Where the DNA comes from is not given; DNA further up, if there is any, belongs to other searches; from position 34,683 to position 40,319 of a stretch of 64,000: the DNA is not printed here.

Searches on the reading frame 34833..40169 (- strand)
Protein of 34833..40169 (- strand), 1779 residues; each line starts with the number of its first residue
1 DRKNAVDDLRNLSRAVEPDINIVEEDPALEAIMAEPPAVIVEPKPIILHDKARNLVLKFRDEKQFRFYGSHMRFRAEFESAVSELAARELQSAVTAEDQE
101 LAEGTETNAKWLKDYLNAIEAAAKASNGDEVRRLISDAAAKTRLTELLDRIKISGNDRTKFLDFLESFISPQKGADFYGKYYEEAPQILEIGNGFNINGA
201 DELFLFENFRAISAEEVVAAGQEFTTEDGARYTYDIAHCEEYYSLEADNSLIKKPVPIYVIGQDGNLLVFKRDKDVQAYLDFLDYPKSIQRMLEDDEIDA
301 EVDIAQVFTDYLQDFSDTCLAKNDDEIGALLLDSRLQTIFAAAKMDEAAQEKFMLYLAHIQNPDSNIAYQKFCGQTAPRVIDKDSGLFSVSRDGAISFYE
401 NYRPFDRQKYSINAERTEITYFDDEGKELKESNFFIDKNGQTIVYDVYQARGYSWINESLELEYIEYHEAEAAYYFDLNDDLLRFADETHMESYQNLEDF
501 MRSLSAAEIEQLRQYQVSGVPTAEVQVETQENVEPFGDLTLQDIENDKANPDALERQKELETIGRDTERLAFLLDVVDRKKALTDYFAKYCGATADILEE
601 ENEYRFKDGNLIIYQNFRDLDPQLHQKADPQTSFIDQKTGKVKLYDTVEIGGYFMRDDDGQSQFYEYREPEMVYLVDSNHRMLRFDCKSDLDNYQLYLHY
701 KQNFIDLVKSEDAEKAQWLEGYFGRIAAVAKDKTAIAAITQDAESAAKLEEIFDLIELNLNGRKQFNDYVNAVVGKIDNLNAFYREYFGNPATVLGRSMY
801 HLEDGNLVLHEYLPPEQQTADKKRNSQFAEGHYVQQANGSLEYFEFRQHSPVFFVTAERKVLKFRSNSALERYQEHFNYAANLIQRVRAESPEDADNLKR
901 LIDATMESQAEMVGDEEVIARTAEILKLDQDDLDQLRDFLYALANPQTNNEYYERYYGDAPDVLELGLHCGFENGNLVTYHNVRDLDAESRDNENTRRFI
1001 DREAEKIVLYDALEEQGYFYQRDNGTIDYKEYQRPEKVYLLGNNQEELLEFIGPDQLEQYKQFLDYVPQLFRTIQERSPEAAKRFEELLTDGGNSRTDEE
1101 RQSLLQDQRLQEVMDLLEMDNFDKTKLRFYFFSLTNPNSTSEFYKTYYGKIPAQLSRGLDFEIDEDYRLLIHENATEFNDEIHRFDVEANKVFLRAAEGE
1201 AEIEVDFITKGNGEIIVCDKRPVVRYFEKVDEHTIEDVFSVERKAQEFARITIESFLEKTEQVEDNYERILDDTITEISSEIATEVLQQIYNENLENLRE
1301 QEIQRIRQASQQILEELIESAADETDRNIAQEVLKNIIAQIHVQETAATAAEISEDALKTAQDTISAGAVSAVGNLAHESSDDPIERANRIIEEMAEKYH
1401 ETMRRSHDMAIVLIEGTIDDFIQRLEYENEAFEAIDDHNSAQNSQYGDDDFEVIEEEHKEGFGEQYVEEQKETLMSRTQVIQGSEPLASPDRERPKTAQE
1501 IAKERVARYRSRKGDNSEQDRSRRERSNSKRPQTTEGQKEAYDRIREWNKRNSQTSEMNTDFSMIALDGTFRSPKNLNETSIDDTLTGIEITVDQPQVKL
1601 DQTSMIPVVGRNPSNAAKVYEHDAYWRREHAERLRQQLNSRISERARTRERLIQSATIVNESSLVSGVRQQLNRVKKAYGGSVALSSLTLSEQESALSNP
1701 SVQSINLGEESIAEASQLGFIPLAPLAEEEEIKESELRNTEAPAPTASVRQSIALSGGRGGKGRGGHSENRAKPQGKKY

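Call 15: find_homologous_proteins(query=window:34833-40169:-, max_evalue=0.001)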
Query window:34833-40169:- (1779 aa): 2 proteins with E <= 0.001 among 8000 candidates.
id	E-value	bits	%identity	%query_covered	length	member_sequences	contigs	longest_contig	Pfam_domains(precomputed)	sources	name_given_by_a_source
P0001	0.0e+0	3943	100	100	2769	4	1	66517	PF04886.17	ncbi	-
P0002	1.2e-238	814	34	87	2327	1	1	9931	PF04886.17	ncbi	-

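Call 17: find_encoding_contigs(protein=P0002, flank=10000, max_places=6)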
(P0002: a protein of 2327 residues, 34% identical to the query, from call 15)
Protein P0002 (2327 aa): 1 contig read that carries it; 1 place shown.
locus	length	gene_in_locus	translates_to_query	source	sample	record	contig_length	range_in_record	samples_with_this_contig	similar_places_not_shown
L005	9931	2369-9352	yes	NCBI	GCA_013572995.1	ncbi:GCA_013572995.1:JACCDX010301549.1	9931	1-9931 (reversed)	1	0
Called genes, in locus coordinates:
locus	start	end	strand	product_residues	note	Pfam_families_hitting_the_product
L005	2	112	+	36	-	?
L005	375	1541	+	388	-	PF07690:MFS_1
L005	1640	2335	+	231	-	PF13505:OMP_b-brl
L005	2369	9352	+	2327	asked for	PF04886:PT (weak)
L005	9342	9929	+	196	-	?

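Call 50: find_encoding_contigs(protein=P0001, flank=2000, max_places=10)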
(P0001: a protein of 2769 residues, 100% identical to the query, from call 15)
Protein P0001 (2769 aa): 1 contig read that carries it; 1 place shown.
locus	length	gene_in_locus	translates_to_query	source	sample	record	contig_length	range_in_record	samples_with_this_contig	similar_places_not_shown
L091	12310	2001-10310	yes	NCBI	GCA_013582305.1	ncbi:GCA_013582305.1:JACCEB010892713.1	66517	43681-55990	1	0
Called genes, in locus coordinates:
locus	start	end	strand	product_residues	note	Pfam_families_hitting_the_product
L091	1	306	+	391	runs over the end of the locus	PF07690:MFS_1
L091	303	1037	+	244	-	PF03740:PdxJ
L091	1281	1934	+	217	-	PF13505:OMP_b-brl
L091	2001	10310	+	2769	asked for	PF04886:PT (faint)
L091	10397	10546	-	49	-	-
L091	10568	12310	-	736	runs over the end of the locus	PF00580:UvrD-helicase, PF01443:Viral_helicase1 (faint), PF13245:AAA_19, PF13604:AAA_30 (faint), PF13087:AAA_12 (faint), PF13361:UvrD_C, PF13538:UvrD_C_2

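Call 61: search_protein_families(library=ncbifam, proteins=[P0001], max_evalue=0.01)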
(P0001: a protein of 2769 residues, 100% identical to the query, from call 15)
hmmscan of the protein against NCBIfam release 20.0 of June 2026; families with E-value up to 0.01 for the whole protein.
P0001 (2769 aa): 0 families

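Call 92: predict_structure(alignment_id=A7)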
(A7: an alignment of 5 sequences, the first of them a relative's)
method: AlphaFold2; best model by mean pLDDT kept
length: 1100 residues; sequences in the alignment: 5
mean_pLDDT: 35.9   pTM: 0.25
mean pLDDT of the five models: 35.9, 35.2, 34.0, 30.6, 29.2
residues with pLDDT >= 90: 0; 70-90: 20; 50-70: 86; < 50: 994
segments of 3 or more residues with pLDDT < 50: 1-11, 13-47, 67-152, 154-241, 272-407, 409-484, 486-540, 542-544, 546-588, 590-596, 598-632, 634-636, 638-640, 642-644, 646-648, 650-696, 698-716, 718-812, 814-816, 818-820, 822-824, 826-828, 830-832, 834-836, 838-844, 846-856, 858-860, 862-864, 866-880, 882-892, 894-896, 898-900, 902-1028, 1063-1100
pLDDT, mean of each block of 10 residues (from residue 1): 29 32 34 37 42 60 53 34 33 29 27 33 35 32 34 34 28 25 24 24 27 29 40 40 57 58 56 37 28 33 28 27 33 30 31 32 27 31 32 36 36 35 34 36 35 35 38 37 39 39 39 36 35 35 39 34 35 35 37 36 35 31 34 39 40 36 32 31 35 35 35 34 33 30 29 30 33 31 32 32 37 39 38 34 38 35 37 34 35 36 37 31 28 33 30 37 28 29 36 34 30 38 47 72 71 71 47 36 35 35
secondary structure, 60 per line:
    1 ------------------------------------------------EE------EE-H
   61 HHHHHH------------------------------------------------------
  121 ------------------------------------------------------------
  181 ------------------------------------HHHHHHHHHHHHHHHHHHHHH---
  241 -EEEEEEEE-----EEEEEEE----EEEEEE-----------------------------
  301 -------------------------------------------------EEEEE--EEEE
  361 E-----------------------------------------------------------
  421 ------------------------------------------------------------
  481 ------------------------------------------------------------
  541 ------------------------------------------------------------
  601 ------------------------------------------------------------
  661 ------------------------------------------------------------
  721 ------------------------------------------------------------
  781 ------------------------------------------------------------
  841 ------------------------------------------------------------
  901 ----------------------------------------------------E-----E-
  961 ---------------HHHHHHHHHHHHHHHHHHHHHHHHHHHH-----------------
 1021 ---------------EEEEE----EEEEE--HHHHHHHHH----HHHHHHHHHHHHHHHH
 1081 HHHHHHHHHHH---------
elements in order (helices of 4 or more, strands of 3 or more residues): H60-66 H217-237 E242-249 E255-261 E266-271 E350-354 E357-361 H976-1003 E1036-1040 E1045-1049 H1052-1060 H1065-1091
